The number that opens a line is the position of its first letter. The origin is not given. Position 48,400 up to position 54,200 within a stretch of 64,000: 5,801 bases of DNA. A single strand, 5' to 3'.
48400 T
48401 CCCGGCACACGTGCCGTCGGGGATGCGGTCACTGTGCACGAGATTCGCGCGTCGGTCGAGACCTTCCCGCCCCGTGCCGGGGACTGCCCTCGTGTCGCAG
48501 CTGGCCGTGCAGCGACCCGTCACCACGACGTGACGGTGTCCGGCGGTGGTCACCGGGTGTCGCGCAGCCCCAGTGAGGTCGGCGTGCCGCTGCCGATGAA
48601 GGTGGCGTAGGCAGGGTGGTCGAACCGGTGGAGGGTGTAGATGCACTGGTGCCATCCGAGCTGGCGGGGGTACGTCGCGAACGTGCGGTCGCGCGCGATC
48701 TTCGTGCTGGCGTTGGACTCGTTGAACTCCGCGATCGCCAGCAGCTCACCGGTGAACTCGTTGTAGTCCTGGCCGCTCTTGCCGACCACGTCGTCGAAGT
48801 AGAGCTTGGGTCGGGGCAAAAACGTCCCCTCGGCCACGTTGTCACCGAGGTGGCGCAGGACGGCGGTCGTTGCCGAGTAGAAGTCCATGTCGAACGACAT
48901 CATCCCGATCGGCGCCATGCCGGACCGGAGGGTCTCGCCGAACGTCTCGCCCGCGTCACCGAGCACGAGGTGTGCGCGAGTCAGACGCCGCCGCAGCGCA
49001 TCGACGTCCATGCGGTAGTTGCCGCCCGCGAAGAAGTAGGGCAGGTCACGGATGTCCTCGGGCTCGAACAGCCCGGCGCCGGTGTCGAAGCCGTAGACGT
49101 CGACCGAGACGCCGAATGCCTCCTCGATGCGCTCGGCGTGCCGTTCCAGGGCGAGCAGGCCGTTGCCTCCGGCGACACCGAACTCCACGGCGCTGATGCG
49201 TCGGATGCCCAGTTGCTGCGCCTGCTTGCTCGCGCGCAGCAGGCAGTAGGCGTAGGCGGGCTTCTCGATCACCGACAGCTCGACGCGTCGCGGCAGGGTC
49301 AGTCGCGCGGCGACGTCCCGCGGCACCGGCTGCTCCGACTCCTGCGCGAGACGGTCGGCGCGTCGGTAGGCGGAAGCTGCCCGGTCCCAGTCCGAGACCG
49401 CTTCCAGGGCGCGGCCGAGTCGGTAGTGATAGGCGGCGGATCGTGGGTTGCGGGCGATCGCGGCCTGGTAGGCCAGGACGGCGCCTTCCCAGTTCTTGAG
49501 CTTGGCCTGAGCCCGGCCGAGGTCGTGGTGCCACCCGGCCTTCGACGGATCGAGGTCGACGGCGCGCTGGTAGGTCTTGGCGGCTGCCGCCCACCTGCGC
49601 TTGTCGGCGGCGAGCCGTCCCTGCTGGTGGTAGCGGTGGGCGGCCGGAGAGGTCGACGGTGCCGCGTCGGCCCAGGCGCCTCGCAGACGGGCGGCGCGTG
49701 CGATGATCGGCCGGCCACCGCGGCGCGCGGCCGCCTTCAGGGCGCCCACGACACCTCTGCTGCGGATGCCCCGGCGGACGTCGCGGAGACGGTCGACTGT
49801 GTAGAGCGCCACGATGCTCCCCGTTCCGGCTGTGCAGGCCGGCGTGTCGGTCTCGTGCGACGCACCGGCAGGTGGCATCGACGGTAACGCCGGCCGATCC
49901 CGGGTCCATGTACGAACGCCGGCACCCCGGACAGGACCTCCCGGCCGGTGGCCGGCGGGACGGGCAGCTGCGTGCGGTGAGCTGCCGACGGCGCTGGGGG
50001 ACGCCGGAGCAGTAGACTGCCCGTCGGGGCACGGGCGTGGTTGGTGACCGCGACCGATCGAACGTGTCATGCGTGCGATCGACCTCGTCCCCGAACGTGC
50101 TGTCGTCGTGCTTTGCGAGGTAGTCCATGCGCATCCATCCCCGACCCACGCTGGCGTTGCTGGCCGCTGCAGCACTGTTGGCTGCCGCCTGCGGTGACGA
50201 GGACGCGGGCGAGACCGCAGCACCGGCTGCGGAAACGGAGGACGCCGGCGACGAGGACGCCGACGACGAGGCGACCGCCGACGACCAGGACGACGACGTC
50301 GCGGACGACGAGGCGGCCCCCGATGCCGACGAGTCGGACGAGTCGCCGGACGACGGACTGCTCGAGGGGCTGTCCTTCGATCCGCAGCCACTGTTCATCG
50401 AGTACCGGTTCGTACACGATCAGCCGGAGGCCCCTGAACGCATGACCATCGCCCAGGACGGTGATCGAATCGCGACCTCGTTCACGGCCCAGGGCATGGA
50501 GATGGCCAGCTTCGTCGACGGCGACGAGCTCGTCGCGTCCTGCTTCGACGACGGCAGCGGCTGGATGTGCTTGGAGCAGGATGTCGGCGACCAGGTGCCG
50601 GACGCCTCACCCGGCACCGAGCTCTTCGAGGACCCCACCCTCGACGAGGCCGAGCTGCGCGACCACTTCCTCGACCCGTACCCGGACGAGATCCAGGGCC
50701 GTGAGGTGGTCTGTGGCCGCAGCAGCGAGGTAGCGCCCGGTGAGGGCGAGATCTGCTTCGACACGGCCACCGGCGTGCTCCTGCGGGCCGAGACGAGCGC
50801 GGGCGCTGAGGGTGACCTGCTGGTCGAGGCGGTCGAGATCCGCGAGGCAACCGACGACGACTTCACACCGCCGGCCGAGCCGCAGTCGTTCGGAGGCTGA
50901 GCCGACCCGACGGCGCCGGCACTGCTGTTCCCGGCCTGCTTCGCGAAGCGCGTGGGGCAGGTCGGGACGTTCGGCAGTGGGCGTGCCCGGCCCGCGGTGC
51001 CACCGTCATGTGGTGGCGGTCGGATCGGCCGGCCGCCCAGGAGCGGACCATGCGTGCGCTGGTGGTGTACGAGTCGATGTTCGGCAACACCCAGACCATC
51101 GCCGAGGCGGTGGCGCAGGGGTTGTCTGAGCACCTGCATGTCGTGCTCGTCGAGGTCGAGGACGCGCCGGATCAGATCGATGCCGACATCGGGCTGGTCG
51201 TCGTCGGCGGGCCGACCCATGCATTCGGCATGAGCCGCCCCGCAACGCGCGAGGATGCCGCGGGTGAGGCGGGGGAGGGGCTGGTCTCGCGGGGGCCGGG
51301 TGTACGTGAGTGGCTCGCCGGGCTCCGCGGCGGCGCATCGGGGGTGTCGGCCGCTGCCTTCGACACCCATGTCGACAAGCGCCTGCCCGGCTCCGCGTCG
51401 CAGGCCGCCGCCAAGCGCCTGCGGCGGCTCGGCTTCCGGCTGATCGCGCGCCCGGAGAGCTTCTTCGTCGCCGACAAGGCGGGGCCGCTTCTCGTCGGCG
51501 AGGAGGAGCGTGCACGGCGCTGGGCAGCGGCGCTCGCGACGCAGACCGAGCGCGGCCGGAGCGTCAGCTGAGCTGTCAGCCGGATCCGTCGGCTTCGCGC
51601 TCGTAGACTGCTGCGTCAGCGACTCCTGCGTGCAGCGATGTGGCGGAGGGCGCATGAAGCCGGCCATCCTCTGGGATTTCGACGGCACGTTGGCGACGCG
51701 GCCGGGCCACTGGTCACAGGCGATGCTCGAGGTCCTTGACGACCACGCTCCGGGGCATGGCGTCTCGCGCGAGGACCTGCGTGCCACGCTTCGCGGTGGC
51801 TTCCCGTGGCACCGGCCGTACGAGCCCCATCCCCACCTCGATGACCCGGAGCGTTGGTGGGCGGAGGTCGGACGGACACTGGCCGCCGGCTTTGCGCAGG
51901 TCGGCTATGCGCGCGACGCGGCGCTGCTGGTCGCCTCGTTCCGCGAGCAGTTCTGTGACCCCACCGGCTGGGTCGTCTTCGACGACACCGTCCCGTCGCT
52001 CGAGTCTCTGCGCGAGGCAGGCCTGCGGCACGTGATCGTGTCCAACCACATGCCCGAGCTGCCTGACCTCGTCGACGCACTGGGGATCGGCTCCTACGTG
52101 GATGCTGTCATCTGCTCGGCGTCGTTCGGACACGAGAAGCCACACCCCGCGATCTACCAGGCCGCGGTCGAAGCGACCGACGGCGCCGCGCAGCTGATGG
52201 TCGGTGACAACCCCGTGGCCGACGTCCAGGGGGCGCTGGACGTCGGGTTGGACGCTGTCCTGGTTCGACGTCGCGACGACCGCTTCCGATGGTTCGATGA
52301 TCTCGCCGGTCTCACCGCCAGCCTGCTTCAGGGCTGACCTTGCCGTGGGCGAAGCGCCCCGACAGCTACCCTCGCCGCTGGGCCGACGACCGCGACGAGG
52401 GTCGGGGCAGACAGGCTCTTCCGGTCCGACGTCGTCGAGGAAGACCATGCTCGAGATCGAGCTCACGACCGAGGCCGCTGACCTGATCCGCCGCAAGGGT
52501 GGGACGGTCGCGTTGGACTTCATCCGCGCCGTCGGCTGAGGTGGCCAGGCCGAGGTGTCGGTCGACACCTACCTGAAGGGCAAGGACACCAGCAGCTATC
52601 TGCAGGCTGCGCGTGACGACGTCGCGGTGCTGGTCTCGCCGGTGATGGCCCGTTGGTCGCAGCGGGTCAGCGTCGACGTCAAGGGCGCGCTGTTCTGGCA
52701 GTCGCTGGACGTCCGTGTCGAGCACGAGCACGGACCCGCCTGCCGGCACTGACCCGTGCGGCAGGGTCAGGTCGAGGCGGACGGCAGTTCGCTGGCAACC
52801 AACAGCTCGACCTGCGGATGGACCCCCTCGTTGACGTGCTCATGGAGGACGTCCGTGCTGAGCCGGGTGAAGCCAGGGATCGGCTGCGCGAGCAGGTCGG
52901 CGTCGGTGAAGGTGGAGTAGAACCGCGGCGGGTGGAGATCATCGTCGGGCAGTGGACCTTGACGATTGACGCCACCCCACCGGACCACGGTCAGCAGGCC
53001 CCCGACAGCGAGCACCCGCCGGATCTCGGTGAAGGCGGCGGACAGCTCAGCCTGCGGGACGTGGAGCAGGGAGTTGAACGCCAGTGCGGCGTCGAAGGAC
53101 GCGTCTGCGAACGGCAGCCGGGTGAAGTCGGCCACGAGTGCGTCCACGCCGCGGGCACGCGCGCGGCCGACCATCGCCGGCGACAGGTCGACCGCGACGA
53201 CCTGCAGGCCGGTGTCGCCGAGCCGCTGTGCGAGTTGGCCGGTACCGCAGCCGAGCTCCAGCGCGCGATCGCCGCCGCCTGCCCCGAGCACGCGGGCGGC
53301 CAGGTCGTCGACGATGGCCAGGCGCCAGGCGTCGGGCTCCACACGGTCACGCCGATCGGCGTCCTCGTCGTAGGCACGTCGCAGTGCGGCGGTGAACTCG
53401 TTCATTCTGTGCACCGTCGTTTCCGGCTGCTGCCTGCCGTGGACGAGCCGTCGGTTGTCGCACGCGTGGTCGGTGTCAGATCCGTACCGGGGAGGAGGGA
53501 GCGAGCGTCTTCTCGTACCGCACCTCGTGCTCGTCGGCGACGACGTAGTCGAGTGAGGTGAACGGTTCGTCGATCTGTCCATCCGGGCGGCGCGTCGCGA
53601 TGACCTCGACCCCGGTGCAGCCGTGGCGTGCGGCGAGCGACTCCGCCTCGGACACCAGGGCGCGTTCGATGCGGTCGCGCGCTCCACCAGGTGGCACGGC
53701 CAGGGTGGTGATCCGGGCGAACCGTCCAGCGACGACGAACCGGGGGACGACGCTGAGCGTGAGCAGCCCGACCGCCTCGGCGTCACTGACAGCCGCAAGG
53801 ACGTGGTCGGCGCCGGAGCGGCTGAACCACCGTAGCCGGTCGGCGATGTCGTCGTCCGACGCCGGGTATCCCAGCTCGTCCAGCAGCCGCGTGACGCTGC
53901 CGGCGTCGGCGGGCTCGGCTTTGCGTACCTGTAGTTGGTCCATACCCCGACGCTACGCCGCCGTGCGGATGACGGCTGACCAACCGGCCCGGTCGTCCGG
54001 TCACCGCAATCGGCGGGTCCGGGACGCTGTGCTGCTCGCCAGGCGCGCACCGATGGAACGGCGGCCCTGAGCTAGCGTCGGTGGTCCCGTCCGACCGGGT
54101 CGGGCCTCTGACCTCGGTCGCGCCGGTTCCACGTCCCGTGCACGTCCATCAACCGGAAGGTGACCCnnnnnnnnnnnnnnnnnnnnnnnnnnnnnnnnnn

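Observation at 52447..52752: Candidate selenoprotein gene: in-frame UGA with a SECIS-like hairpin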

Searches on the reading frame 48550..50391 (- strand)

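Call 32: search_protein_families(library=pfam, proteins=[window:48550-50391:-], max_evalue=0.001)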
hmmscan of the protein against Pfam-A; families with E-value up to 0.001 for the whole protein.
window:48550-50391:- (613 aa): 11 families
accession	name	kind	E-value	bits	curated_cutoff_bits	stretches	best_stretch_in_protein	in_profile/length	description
PF07719.23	TPR_2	-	5.5e-11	42.1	27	1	287-317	3-33/34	Tetratricopeptide repeat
PF13432.12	TPR_16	-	7.8e-11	42.7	32.7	2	290-350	2-62/65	Tetratricopeptide repeat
PF13414.12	TPR_11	-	4.1e-10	39.6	26.8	2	266-298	9-41/42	TPR repeat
PF00515.34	TPR_1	-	2.2e-08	34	27.8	0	290-317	6-33/34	Tetratricopeptide repeat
PF13176.12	TPR_7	-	1e-06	28.7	27.9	0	323-345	3-25/36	Tetratricopeptide repeat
PF13371.12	TPR_9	-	3.9e-06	27.2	35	1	260-319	4-63/73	Tetratricopeptide repeat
PF13431.12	TPR_17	-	4.2e-06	27.1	24.4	0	307-338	1-32/34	Tetratricopeptide repeat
PF13174.12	TPR_6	-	1.8e-05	25.5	26.3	0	291-318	6-33/33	Tetratricopeptide repeat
PF14559.12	TPR_19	-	2.1e-05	25.2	25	1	263-322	3-62/68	Tetratricopeptide repeat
PF13181.12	TPR_8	-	0.00034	21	25.7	0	252-283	2-33/34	Tetratricopeptide repeat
PF13428.12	TPR_14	-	0.00081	20.3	23.5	0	289-328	5-44/44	Tetratricopeptide repeat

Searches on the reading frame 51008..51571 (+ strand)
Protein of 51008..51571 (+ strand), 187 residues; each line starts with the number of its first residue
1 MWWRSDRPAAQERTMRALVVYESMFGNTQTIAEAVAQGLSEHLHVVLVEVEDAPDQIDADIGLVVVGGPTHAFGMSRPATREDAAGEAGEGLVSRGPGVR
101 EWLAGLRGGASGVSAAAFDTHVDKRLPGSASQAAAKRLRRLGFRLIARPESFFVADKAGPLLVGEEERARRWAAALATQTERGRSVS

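Call 32: search_protein_families(library=pfam, proteins=[window:51008-51571:+], max_evalue=0.001)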
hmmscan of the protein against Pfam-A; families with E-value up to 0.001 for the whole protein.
window:51008-51571:+ (187 aa): 3 families
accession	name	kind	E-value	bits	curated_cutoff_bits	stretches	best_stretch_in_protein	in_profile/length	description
PF00258.30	Flavodoxin_1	-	1.5e-08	35.4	25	1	19-82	1-69/143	Flavodoxin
PF12724.12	Flavodoxin_5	-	3.9e-05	24.4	27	1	18-75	1-58/145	Flavodoxin domain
PF12641.12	Flavodoxin_3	-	0.00057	20.2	27.5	1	18-58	1-42/160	Flavodoxin domain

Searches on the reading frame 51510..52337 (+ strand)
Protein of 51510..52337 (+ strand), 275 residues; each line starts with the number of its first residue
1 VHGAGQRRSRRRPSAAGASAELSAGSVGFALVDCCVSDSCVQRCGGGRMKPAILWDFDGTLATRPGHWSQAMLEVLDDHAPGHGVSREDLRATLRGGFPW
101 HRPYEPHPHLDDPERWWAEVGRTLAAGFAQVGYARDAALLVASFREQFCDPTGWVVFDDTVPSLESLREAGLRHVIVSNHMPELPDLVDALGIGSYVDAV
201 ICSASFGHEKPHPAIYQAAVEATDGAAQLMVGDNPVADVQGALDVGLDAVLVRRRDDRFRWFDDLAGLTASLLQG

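Call 32: search_protein_families(library=pfam, proteins=[window:51510-52337:+], max_evalue=0.001)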
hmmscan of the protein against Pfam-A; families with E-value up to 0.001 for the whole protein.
window:51510-52337:+ (275 aa): 4 families
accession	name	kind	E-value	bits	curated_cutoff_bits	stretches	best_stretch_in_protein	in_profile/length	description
PF00702.32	Hydrolase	-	2e-19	71.2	26.4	1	52-246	3-191/191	haloacid dehalogenase-like hydrolase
PF13419.12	HAD_2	-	7.9e-16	59.1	23.8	1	53-252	1-178/178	Haloacid dehalogenase-like hydrolase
PF13242.12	Hydrolase_like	-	5.4e-09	36.3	22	1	210-253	4-49/75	HAD-hyrolase-like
PF12710.13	HAD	-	0.0006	20.7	27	0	53-204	1-149/189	haloacid dehalogenase-like hydrolase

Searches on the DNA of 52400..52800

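Call 10: search_rna_families(source=window, start=52400, end=52800, threshold=evalue, max_evalue=10)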
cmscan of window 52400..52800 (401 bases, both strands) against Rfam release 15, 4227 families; matches with E-value up to 10: 2.
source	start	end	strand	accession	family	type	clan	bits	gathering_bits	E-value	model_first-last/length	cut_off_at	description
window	52685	52782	-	RF02836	Bcj14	Gene; sRNA;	-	17.4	59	0.63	1-171/171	no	Burkholderia RNA 14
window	52727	52786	-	RF03970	mir-2766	Gene; miRNA;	-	13.2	60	7.3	1-68/68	no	mir-2766 microRNA precursor family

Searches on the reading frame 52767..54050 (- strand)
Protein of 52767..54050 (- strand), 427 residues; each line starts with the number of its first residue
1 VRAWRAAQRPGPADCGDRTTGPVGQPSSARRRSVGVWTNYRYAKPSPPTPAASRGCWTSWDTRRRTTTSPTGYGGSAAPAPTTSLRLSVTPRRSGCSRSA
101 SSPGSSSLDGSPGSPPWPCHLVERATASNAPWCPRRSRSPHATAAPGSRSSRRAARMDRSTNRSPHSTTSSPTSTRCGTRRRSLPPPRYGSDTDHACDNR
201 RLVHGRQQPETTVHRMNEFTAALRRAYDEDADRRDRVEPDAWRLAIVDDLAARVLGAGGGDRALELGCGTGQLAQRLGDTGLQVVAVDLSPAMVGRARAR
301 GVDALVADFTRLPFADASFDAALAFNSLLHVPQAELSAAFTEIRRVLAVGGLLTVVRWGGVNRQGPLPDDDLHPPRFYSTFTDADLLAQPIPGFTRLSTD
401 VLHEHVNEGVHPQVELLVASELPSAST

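Call 32: search_protein_families(library=pfam, proteins=[window:52767-54050:-], max_evalue=0.001)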
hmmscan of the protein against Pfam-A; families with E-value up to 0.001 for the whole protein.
window:52767-54050:- (427 aa): 8 families
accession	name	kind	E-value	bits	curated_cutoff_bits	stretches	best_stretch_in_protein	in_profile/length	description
PF08241.18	Methyltransf_11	-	3.6e-23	82.4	21.2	1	264-354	1-94/95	Methyltransferase domain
PF13649.12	Methyltransf_25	-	3.9e-22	79.2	27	1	264-351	2-97/97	Methyltransferase domain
PF08242.18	Methyltransf_12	-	6.4e-15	56.1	30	1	264-353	1-98/98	Methyltransferase domain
PF13847.12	Methyltransf_31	-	7.1e-12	45.7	27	1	260-356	4-110/145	Methyltransferase domain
PF13489.12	Methyltransf_23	-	4.2e-11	43.3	27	1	250-356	12-117/164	Methyltransferase domain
PF01209.24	Ubie_methyltran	-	1.2e-06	28.5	20.1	1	253-357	41-153/233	ubiE/COQ5 methyltransferase family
PF05148.21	Methyltransf_8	-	2.4e-06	28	27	1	263-355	76-156/219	Hypothetical methyltransferase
PF07021.18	MetW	-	0.00035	20.7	21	1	260-334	14-93/193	Methionine biosynthesis protein MetW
